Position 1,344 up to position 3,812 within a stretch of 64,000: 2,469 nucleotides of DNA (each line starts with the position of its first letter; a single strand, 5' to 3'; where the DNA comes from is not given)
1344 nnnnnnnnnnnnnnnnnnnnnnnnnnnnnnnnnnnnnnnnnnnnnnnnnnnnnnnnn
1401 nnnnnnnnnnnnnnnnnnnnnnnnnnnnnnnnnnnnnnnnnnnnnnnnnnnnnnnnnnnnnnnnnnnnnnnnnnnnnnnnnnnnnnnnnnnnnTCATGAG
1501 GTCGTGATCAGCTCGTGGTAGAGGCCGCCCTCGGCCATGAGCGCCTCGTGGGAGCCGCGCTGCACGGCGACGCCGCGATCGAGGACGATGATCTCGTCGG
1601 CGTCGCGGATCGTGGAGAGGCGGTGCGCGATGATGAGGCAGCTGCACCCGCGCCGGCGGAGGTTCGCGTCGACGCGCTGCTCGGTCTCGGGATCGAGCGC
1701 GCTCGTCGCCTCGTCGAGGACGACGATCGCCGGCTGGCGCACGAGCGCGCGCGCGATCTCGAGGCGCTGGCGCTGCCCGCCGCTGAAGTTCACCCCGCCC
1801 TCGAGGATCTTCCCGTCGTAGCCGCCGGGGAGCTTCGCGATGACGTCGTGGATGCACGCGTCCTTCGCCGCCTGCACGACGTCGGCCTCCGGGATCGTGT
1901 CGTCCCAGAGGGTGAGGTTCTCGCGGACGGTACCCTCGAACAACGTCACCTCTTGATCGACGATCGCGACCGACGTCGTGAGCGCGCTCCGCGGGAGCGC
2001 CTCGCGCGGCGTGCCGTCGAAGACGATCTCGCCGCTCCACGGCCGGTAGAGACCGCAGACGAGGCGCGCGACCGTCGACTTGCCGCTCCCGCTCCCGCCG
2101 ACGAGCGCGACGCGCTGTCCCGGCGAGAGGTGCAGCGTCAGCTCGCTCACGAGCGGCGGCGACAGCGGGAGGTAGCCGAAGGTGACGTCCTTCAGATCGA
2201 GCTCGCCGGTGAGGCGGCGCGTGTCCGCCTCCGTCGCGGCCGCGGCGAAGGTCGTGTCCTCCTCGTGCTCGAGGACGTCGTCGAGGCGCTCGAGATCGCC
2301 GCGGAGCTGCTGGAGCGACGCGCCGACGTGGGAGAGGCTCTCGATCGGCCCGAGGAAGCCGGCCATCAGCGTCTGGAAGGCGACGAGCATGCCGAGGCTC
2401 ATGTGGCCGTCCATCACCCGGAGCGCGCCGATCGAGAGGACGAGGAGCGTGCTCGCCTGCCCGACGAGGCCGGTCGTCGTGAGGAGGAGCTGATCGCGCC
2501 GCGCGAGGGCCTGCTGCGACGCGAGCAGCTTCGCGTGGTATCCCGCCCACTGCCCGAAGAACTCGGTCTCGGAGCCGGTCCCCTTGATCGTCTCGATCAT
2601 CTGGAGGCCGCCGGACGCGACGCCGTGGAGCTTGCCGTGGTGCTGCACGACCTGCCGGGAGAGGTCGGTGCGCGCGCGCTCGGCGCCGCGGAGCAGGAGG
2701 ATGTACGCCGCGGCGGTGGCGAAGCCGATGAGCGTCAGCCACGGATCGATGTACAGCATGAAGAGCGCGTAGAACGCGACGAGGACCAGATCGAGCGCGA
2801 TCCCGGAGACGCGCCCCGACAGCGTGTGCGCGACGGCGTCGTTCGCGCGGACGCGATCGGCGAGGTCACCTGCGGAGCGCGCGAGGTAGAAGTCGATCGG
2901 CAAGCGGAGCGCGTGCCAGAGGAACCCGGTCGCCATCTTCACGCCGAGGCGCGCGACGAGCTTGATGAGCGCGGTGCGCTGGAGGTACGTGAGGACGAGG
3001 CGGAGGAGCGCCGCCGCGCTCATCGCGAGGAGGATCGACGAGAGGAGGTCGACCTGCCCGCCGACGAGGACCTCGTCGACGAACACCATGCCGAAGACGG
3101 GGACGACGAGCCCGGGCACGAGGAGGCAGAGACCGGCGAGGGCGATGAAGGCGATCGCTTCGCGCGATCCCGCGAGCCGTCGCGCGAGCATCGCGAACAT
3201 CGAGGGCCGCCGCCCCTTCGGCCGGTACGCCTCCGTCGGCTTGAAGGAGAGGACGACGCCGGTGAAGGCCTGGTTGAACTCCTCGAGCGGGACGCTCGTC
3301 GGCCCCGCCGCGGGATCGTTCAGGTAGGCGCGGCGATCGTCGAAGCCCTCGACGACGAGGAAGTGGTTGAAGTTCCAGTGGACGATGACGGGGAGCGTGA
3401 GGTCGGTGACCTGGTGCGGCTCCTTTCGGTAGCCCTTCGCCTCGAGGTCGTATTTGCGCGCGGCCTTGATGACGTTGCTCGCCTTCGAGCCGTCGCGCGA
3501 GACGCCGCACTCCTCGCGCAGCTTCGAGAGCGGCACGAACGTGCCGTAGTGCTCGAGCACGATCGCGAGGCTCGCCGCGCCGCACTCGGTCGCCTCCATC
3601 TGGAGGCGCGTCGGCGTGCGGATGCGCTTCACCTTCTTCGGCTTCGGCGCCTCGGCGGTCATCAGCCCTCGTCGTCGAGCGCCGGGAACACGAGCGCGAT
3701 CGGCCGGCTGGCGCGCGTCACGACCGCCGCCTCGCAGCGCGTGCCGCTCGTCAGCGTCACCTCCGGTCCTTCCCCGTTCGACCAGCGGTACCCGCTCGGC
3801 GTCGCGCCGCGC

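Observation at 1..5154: Complete four-gene NHLM/NHLP-type RiPP export cassette with no precursor peptide in view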

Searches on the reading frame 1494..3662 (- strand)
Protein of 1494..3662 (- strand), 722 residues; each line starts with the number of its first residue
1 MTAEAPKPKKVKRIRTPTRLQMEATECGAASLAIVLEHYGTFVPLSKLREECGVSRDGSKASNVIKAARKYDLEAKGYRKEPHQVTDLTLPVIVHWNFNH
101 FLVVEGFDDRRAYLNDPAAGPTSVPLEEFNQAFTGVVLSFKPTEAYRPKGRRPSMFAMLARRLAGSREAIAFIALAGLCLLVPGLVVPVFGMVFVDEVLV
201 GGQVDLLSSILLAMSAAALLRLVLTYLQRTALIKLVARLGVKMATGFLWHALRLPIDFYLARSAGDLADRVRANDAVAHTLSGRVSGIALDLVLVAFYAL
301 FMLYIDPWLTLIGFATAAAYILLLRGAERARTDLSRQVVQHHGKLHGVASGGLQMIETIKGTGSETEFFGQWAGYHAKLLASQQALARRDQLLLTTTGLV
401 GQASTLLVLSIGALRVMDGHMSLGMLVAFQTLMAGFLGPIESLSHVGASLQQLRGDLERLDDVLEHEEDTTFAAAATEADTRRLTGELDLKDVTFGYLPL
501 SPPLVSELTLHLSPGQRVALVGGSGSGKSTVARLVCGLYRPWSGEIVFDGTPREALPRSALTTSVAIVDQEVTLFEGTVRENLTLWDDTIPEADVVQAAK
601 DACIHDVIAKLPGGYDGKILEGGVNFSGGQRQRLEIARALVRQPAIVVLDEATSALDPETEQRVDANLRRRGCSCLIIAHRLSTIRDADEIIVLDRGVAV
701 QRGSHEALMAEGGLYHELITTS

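Call 7: search_protein_families(library=ncbifam, proteins=[window:1494-3662:-], max_evalue=0.001)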
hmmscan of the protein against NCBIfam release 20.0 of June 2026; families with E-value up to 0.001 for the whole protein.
window:1494-3662:- (722 aa): 188 families (the best 25 are shown)
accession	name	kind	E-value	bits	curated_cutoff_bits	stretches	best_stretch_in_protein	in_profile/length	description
TIGR03796.1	NHLM_micro_ABC1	equivalog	0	1028.6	853.3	1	15-719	1-709/710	NHLP family bacteriocin export ABC transporter peptidase/permease/ATPase subunit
TIGR01846.1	type_I_sec_HlyB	subfamily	1.6e-118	396.9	725.55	1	31-719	4-689/694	type I secretion system permease/ATPase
TIGR03797.1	NHLM_micro_ABC2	equivalog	3.4e-108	363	709.4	1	145-719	112-682/686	NHLP bacteriocin export ABC transporter permease/ATPase subunit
TIGR03375.1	type_I_sec_LssB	subfamily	5.6e-106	355.4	693.1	1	30-710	5-690/696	type I secretion system permease/ATPase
TIGR01193.1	bacteriocin_ABC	subfamily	9.4e-104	348.3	523.85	1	21-720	1-707/708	peptide cleavage/export ABC transporter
TIGR00958.1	3a01208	subfamily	3.2e-93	313.3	874.6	1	171-719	166-711/711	antigen peptide transporter 2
TIGR02203.1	MsbA_lipidA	equivalog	2.7e-90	303.5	602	1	194-719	40-566/572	lipid A export permease/ATP-binding protein MsbA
TIGR02204.1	MsbA_rel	hypoth_equivalog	2.1e-87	294.1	780.4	1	184-719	34-572/576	ABC transporter, permease/ATP-binding protein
NF052233.1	CphA_assoc_ABC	equivalog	7.8e-82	275.8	880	1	183-719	199-740/766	cyanophycin metabolism-associated ABC transporter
TIGR01842.1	type_I_sec_PrtD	subfamily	8.7e-77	258.9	510.15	1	165-709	3-541/544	type I secretion system permease/ATPase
NF045513.1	HepA_fam_ABC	equivalog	4.2e-76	256.7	725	1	190-713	74-600/610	heterocyst formation ABC transporter subunit HepA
NF010178.0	PRK13657.1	equivalog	4.6e-74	249.9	733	1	162-720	13-568/588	glucan ABC transporter ATP-binding protein/ permease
NF008381.0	PRK11176.1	equivalog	2.3e-72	244.2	867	1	196-718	53-575/582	lipid A ABC transporter ATP-binding protein/permease MsbA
NF008055.0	PRK10789.1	equivalog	5.3e-61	206.8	845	1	169-718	21-567/590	SmdA family multidrug ABC transporter permease/ATP-binding protein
TIGR01192.1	chvA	subfamily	6.4e-61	206.7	585.4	1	303-721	152-569/585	glucan export ABC transporter ATP-binding protein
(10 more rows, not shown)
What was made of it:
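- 1494..3662 (-): ABC1, a peptidase-containing ABC transporter (C39 + TMD + NBD), 722 aa. TIGR03796 scores 1028.6 bits against a cut-off of 853.3 (call 7).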

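Call 8: search_protein_families(library=pfam, proteins=[window:1494-3662:-], max_evalue=0.01)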
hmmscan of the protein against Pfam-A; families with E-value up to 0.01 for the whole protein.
window:1494-3662:- (722 aa): 5 families
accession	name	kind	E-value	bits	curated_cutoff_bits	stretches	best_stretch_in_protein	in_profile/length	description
PF03412.21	Peptidase_C39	-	4.5e-35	120.8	22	1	17-144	3-132/133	Peptidase C39 family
PF00005.33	ABC_tran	-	4.5e-30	105.5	25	1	506-654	2-137/137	ABC transporter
PF00664.28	ABC_membrane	-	1.4e-26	94.2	28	1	178-439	6-273/274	ABC transporter transmembrane region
PF02463.25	SMC_N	-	2.2e-05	24.4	40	1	625-693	136-210/220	RecF/RecN/SMC N terminal domain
PF13529.12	Peptidase_C39_2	-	0.0002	22.4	24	0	21-118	8-143/143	Peptidase_C39 like family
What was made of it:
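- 1494..3662 (-): PF03412, PF00664 and PF00005 all match (call 8).
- Checked: C39-ABC (ABC1): 1494-3662, 722 aa. It carries PF03412, PF00664 and PF00005 (call 8).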

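Call 9: find_encoding_contigs(protein=window:1494-3662:-, flank=10000, max_places=6)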
Protein window:1494-3662:- (722 aa): 2 contigs read that carry it; 1 place shown.
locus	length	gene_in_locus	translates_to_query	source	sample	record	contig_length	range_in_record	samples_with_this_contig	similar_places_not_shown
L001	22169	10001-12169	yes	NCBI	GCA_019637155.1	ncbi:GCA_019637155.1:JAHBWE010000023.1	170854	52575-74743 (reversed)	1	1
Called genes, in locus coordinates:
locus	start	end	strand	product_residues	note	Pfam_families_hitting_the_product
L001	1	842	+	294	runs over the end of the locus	-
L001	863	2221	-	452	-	PF07690:MFS_1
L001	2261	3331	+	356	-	-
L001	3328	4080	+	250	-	PF01209:Ubie_methyltran, PF13489:Methyltransf_23, PF08241:Methyltransf_11, PF08242:Methyltransf_12, PF13649:Methyltransf_25, PF13847:Methyltransf_31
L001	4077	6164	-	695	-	PF24796:WDR55, PF24807:WD40_CDC20-Fz, PF24814:WD40_Prp19, PF25047:Beta-prop_TEP1_2nd, PF25175:Beta-prop_WDR5, PF23381:Beta-prop_IFT122_1st, PF24814:WD40_Prp19, PF25173:Beta-prop_WDR3_1st, +43 more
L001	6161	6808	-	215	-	PF09346:SMI1_KNR4 (weak)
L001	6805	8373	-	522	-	PF06889:DUF1266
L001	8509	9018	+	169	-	PF00027:cNMP_binding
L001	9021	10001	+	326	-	PF25919:BSH_CusB (faint), PF25973:BSH_CzcB (weak)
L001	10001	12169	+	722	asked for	PF03412:Peptidase_C39, PF13529:Peptidase_C39_2 (weak), PF00664:ABC_membrane, PF00005:ABC_tran, PF02463:SMC_N (faint)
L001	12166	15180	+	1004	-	PF00664:ABC_membrane, PF00005:ABC_tran, PF02463:SMC_N (faint)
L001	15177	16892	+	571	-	PF17816:PDZ_4, PF03572:Peptidase_S41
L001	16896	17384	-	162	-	-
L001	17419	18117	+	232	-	-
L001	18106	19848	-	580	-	PF14716:HHH_8, PF14520:HHH_5, PF14791:DNA_pol_B_thumb, PF02811:PHP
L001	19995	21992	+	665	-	-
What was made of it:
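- On S41 C-terminal processing peptidase (fifth gene, outside the window): PF17816 and PF03572 match (call 9).
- Checked: Only 499 of the 1004 residues of ABC2 are in the window, as the full gene on the parent contig shows (L001 12166-15180, call 9).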

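Call 18: search_protein_families(library=ncbifam, proteins=[L001:12166-15180:+, L001:15177-16892:+, L001:16896-17384:-, L001:17419-18117:+, L001:19995-21992:+, L001:6805-8373:-, L001:6161-6808:-], max_evalue=0.001)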
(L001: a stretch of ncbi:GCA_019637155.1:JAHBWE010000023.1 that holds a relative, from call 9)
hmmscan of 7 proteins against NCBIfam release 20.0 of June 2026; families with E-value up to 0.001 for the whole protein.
L001:12166-15180:+ (1004 aa): 185 families (the best 25 are shown)
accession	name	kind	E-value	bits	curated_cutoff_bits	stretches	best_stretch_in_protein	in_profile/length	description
TIGR03797.1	NHLM_micro_ABC2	equivalog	1.6e-248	826.7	709.4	1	319-1003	7-686/686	NHLP bacteriocin export ABC transporter permease/ATPase subunit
TIGR03796.1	NHLM_micro_ABC1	equivalog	3.7e-89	299.8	853.3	1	451-998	150-708/710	NHLP family bacteriocin export ABC transporter peptidase/permease/ATPase subunit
TIGR01846.1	type_I_sec_HlyB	subfamily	1.2e-82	278.4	725.55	1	459-1002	143-692/694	type I secretion system permease/ATPase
TIGR02204.1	MsbA_rel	hypoth_equivalog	1.3e-69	235.4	780.4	1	454-1002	16-575/576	ABC transporter, permease/ATP-binding protein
TIGR02203.1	MsbA_lipidA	equivalog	1.7e-69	234.9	602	1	471-1000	31-567/572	lipid A export permease/ATP-binding protein MsbA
NF045513.1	HepA_fam_ABC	equivalog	5.9e-69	233.1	725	1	482-993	79-600/610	heterocyst formation ABC transporter subunit HepA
TIGR00958.1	3a01208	subfamily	4.6e-68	230.1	874.6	1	453-996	161-708/711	antigen peptide transporter 2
TIGR03375.1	type_I_sec_LssB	subfamily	1.9e-67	228.1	693.1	1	460-986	154-686/696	type I secretion system permease/ATPase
NF010178.0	PRK13657.1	equivalog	1.7e-62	211.7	733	1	688-1002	253-570/588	glucan ABC transporter ATP-binding protein/ permease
TIGR01193.1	bacteriocin_ABC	subfamily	2e-62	211.8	523.85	1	480-999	181-706/708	peptide cleavage/export ABC transporter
TIGR01842.1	type_I_sec_PrtD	subfamily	1.7e-59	201.8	510.15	1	473-989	24-541/544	type I secretion system permease/ATPase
NF008056.1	PRK10790.1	equivalog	8.7e-58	196.2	746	1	475-998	43-571/584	SmdB family multidrug efflux ABC transporter permease/ATP-binding protein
NF052233.1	CphA_assoc_ABC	equivalog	1.2e-56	192.5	880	1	473-1002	215-743/766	cyanophycin metabolism-associated ABC transporter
NF008381.0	PRK11176.1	equivalog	6.8e-55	186.5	867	1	753-1002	325-579/582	lipid A ABC transporter ATP-binding protein/permease MsbA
TIGR02857.1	CydD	equivalog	7.8e-49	167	435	1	762-974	320-529/529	thiol reductant ABC exporter subunit CydD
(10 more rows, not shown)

L001:15177-16892:+ (571 aa): 9 families
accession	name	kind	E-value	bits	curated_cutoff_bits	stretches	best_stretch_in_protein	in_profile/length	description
NF033424.1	chlamy_CPAF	equivalog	2.1e-65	221.4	250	3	242-480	273-496/564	protease-like activity factor CPAF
TIGR00225.1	prc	subfamily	9.4e-12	44.6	218.6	1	440-487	235-282/335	C-terminal processing peptidase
NF045589.1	Cterm_S41_CtpB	exception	7e-10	38.1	633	1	440-479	301-340/416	carboxyl-terminal processing protease CtpB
NF045590.1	Cterm_S41_CtpC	exception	6.5e-09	35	665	1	440-480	299-339/418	carboxyl-terminal processing protease CtpC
TIGR03900.1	prc_long_Delta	hypoth_equivalog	1.5e-07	29.8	660.95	1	441-543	324-402/973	MXAN_5808 family serine peptidase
NF045588.1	Cterm_S41_CtpA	exception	2e-07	30.3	625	1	437-480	294-337/401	carboxyl-terminal processing protease CtpA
NF045591.1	Cterm_S41_CtpZ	exception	6.9e-06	25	525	0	435-482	290-337/403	carboxyl-terminal processing protease CtpZ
NF008388.1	PRK11186.1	exception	1.3e-05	23.8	825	0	439-483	438-482/663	carboxy terminal-processing peptidase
NF052377.1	lmo1851_S41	exception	6.4e-05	21.8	725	0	441-483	289-331/468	lmo1851 family serine protease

L001:16896-17384:- (162 aa): 0 families

L001:17419-18117:+ (232 aa): 0 families

L001:19995-21992:+ (665 aa): 9 families
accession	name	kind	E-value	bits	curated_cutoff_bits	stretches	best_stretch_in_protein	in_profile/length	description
NF033483.0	PknB_PASTA_kin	equivalog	4.5e-55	187.7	450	1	1-269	20-272/563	Stk1 family PASTA domain-containing Ser/Thr kinase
NF052427.1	StpK7MSMEG_1200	equivalog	1.9e-30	105.9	900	1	18-285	33-288/601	serine/threonine protein kinase StpK7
NF047741.1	antiphage_MADS6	equivalog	3.7e-27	95.1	460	2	124-274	319-469/612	methylation-associated defense system protein kinase MAD6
TIGR03903.1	TOMM_kin_cyc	equivalog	2.8e-24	85.1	705.75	1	19-261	5-243/1267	TOMM system kinase/cyclase fusion protein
NF009651.0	PRK13184.1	equivalog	6.8e-18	64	839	1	19-267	29-292/932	serine/threonine-protein kinase PknD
NF038150.1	lanthi_synth_IV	equivalog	8.7e-13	47.5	650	1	40-293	240-491/851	class IV lanthionine synthetase LanL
NF033442.0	BREX_PglW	equivalog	1.2e-11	43.1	990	1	35-273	253-494/1391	BREX system serine/threonine kinase PglW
NF043056.1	T4SS_LegK1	equivalog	1.7e-05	23.7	550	1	124-198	209-283/516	Dot/Icm T4SS effector kinase LegK1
NF038151.1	lanthi_synth_III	equivalog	6.9e-05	21.4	575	1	20-290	248-513/833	class III lanthionine synthetase LanKC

L001:6805-8373:- (522 aa): 2 families
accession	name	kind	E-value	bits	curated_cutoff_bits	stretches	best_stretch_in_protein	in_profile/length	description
NF008480.0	PRK11380.1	equivalog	1.6e-05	24.5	386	1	45-180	171-316/353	hypothetical protein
TIGR01053.1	LSD1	subfamily_domain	0.00055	19.5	15.5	0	451-473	3-25/31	zinc finger domain-containing protein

L001:6161-6808:- (215 aa): 0 families
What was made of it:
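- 1..1497 (-): ABC2, the first 499 of 1004 residues. The window holds the whole N-terminal cytoplasmic region and the start of TM1. The rest lies beyond the window start. The full gene, L001 12166-15180, scores 826.7 bits against a cut-off of 709.4 (calls 9, 18).
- On S41 C-terminal processing peptidase (fifth gene, outside the window): The best NCBIfam hit is the CPAF model NF033424 at 221.4 bits, below its cut-off of 250 (call 18).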

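Call 28: search_protein_families(library=pfam, alignment_id=A1, max_evalue=0.01)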
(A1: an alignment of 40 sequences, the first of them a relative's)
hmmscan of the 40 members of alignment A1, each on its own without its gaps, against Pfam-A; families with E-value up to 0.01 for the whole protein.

A. member 1, L001:12166-15180:+ (1004 aa): 8 families
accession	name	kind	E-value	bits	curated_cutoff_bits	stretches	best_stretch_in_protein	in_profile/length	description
PF00005.33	ABC_tran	-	1.1e-30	107.4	25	1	786-934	1-137/137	ABC transporter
PF00664.28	ABC_membrane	-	2.3e-14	54.2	28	1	459-724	3-272/274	ABC transporter transmembrane region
PF02463.25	SMC_N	-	1.3e-06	28.4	40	1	887-974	135-211/220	RecF/RecN/SMC N terminal domain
PF13191.12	AAA_16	-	2.6e-05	25.2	32.6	1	794-951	23-159/167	AAA ATPase domain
PF13401.12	AAA_22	-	0.00049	20.8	27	1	796-900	5-65/130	AAA domain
PF13555.12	AAA_29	-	0.0005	20.2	27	1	787-813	13-39/61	P-loop containing region of AAA domain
PF13304.12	AAA_21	-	0.0038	17.8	27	1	798-817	1-20/304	AAA domain, putative AbiEii toxin, Type IV TA system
PF25199.1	nSTAND_NTPase5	-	0.0045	17.3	34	0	796-814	41-59/145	Novel STAND NTPase 5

B. families by the number of members that match (of 40 scanned): 19 families
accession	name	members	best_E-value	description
PF00005.33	ABC_tran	40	1.1e-35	ABC transporter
PF00664.28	ABC_membrane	40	6.2e-27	ABC transporter transmembrane region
PF02463.25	SMC_N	39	3.1e-09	RecF/RecN/SMC N terminal domain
PF13401.12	AAA_22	36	2.1e-06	AAA domain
PF13555.12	AAA_29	32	0.00042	P-loop containing region of AAA domain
PF13191.12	AAA_16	29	1.3e-06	AAA ATPase domain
PF13304.12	AAA_21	22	0.00021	AAA domain, putative AbiEii toxin, Type IV TA system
PF13558.12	SbcC_Walker_B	12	0.00054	SbcC/RAD50-like, Walker B motif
PF03193.22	RsgA_GTPase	12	0.00061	RsgA GTPase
PF09818.15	ABC_ATPase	8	0.0021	P-loop domain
PF25199.1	nSTAND_NTPase5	6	0.0035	Novel STAND NTPase 5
PF20703.3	nSTAND1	4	0.00053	Novel STAND NTPase 1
PF01926.29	MMR_HSR1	2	0.0012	50S ribosome-binding GTPase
PF13476.12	AAA_23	1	0.00012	AAA domain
PF22039.1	HUTI_composite_bact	1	0.0042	Imidazolonepropionase-like composite domain, bacteria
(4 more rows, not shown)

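Call 47: list_cluster_members(proteins=[window:1494-3662:-, window:4645-5154:-, L001:15177-16892:+, L001:12166-15180:+])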
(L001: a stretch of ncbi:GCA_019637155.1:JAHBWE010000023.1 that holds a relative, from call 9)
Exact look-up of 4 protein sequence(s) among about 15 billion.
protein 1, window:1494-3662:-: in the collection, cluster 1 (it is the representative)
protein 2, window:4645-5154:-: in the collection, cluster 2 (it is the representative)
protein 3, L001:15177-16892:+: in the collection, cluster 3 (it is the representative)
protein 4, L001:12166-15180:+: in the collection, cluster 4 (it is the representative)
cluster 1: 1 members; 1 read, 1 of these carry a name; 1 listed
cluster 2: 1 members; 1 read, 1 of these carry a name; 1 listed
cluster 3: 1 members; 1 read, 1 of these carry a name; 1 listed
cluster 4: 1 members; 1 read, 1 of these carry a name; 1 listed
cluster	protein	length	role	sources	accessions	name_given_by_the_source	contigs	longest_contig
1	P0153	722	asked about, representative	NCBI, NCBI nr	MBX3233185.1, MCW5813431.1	MAG: NHLP family bacteriocin export ABC transporter peptidase/permease/ATPase subunit ... | NHLP family bacteriocin export ABC transporter peptidase/permease/ATPase subunit ...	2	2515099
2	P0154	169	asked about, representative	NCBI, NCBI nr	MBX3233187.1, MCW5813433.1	MAG: cyclic nucleotide-binding domain-containing protein [Labilithrix sp.] | cyclic nucleotide-binding domain-containing protein [Labilithrix sp.]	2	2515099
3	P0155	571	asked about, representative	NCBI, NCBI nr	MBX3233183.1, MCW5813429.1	MAG: PDZ domain-containing protein [Labilithrix sp.] | PDZ domain-containing protein [Labilithrix sp.]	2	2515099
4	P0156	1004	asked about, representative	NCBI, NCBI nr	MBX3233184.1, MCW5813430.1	MAG: NHLP bacteriocin export ABC transporter permease/ATPase subunit [Labilithrix sp.] | NHLP bacteriocin export ABC transporter permease/ATPase subunit [Labilithrix sp.]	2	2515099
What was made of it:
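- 1494..3662 (-): NCBI names it an NHLP family bacteriocin export ABC transporter peptidase/permease/ATPase subunit, MBX3233185.1 (call 47).
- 1..1497 (-): GenBank accession MBX3233184.1 (call 47).
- NCBI PGAP independently names ABC1 and ABC2 as NHLP bacteriocin export subunits (call 47).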

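Call 67: find_homologous_proteins(query=P0155, max_evalue=1e-10)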
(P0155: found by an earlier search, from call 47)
Query P0155 (571 aa): 8 proteins with E <= 1e-10 among 8000 candidates.
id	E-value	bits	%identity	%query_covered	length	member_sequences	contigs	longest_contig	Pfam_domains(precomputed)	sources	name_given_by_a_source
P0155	0.0e+0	1273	100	100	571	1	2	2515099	PF03572.24,PF17816.9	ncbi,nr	ncbi:MAG: PDZ domain-containing protein [Labilithrix sp.]|nr:PDZ domain-containing protein [Labilith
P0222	2.8e-186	639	58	92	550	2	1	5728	PF03572.24,PF17816.9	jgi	jgi:hypothetical protein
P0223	1.8e-180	620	55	92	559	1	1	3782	PF03572.24,PF17816.9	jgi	jgi:hypothetical protein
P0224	6.7e-162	558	55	93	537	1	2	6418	PF03572.24,PF17816.9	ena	-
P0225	1.6e-140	488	63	61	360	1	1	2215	PF03572.24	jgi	jgi:C-terminal processing protease CtpA/Prc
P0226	6.2e-131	456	45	96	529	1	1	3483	PF03572.24,PF17816.9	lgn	-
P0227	1.5e-72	263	39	49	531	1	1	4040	PF03572.24,PF17816.9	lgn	-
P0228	7.4e-37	146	28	57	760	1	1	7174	PF03572.24,PF17816.9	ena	-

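Call 68: find_encoding_contigs(protein=P0222, flank=6000, max_places=2)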
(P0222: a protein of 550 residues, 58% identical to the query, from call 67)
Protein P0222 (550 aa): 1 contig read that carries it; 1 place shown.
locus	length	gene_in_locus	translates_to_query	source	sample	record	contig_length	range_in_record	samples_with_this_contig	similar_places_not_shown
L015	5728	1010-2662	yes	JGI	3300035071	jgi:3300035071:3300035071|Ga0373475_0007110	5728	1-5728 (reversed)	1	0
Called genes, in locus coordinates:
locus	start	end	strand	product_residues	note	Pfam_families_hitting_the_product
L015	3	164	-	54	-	?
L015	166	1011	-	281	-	-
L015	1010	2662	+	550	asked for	PF17816:PDZ_4, PF03572:Peptidase_S41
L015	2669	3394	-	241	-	PF00970:FAD_binding_6, PF00175:NAD_binding_1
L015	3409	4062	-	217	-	-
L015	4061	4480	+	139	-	-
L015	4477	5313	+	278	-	PF01578:Cytochrom_C_asm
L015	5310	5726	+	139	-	?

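Call 69: find_encoding_contigs(protein=P0224, flank=6500, max_places=2)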
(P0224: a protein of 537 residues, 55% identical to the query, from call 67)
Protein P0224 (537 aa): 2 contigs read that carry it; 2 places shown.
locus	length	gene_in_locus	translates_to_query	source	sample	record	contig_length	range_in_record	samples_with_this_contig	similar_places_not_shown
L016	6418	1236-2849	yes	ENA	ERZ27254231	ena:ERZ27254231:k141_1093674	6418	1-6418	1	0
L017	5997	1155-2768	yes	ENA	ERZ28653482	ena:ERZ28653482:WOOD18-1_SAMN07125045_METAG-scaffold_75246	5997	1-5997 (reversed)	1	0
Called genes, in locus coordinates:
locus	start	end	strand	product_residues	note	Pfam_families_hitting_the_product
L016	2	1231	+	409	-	?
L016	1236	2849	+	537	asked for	PF17816:PDZ_4 (weak), PF03572:Peptidase_S41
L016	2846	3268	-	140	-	-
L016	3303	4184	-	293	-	PF13442:Cytochrome_CBB3, PF00034:Cytochrom_C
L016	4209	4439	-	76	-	-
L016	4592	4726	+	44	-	-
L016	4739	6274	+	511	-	-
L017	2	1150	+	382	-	?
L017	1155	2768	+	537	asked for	PF17816:PDZ_4 (weak), PF03572:Peptidase_S41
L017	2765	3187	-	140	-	-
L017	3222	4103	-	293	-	PF13442:Cytochrome_CBB3, PF00034:Cytochrom_C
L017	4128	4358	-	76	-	-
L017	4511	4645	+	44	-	-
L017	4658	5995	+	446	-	?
